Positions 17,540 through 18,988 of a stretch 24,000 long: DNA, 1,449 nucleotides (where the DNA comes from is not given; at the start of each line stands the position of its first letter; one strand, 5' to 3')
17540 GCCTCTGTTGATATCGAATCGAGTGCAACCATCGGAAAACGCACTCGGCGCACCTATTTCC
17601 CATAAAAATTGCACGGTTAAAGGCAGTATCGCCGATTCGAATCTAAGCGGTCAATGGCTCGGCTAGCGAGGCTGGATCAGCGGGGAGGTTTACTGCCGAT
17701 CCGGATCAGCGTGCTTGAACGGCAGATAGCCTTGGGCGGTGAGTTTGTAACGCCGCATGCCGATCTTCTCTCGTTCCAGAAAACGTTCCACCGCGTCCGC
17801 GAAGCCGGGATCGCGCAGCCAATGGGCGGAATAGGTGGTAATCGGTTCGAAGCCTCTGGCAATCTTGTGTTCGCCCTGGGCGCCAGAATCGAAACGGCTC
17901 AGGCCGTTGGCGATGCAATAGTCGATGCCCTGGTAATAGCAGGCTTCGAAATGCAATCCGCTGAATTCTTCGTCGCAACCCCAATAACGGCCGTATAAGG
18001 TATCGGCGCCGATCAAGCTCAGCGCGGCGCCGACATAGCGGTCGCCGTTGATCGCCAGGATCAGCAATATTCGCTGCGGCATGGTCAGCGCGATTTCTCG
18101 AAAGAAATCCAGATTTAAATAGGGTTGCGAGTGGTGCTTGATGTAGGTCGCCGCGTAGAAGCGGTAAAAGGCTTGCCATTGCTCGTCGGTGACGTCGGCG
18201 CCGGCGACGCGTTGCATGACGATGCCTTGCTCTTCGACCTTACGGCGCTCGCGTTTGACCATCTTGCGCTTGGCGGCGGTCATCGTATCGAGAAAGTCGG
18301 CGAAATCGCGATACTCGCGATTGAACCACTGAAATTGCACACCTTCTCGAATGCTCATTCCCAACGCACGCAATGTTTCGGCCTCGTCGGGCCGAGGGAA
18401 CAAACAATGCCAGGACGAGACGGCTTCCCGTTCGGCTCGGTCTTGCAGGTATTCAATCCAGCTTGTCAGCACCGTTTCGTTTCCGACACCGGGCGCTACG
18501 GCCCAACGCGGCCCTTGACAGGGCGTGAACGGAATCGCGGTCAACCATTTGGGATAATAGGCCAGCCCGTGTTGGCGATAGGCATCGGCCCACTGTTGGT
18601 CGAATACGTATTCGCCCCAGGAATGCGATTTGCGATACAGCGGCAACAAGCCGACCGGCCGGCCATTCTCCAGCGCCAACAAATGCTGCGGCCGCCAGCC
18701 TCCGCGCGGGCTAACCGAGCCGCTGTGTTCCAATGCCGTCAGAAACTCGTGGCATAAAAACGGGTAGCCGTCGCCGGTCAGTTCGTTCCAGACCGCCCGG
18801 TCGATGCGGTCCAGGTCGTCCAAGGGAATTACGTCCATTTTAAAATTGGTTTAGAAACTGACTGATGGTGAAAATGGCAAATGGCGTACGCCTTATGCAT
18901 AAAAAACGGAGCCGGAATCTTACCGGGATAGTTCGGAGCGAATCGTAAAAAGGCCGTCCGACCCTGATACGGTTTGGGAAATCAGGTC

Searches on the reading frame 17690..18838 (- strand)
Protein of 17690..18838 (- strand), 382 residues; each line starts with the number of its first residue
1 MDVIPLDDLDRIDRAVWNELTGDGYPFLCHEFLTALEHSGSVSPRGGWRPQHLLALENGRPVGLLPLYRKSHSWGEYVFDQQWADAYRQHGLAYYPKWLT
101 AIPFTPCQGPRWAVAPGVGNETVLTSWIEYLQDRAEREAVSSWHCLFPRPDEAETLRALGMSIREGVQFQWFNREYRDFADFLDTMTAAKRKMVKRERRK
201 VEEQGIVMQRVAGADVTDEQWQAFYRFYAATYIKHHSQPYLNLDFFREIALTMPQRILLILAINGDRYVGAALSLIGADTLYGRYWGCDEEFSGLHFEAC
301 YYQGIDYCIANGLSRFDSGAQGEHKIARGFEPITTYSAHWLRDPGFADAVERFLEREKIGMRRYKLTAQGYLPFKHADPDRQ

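Call 8: search_protein_families(library=pfam, proteins=[window:17690-18838:-], max_evalue=1)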
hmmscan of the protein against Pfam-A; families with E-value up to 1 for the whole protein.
window:17690-18838:- (382 aa): 2 families
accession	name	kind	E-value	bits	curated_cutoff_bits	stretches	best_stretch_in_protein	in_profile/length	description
PF04339.18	FemAB_like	-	1.4e-147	492.1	27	1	9-376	2-369/369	Peptidogalycan biosysnthesis/recognition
PF13480.13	Acetyltransf_6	-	6.7e-16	59.2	22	1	190-322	3-138/143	Acetyltransferase (GNAT) domain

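Call 10: find_encoding_contigs(protein=window:17690-18838:-, flank=10000, max_places=10)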
Protein window:17690-18838:- (382 aa): 1 contig read that carries it; 1 place shown.
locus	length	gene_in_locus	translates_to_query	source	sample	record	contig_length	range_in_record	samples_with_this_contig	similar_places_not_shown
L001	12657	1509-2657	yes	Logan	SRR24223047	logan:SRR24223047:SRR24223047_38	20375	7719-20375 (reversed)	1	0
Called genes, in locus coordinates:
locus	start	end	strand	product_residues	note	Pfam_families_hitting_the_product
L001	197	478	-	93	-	-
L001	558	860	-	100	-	-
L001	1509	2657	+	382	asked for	PF04339:FemAB_like, PF13480:Acetyltransf_6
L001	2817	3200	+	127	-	-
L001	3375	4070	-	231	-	PF00072:Response_reg, PF00486:Trans_reg_C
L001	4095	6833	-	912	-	PF02702:KdpD, PF00582:Usp, PF13493:DUF4118, PF13492:GAF_3 (weak), PF00512:HisKA, PF02518:HATPase_c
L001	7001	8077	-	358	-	PF04055:Radical_SAM, PF13186:SPASM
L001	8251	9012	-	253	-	PF01061:ABC2_membrane, PF12698:ABC2_membrane_3 (weak)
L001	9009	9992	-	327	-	PF00005:ABC_tran, PF13304:AAA_21 (weak)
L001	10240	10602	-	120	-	-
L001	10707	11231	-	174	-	PF07366:SnoaL, PF12680:SnoaL_2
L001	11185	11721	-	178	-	PF02572:CobA_CobO_BtuR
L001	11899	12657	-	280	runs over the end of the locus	-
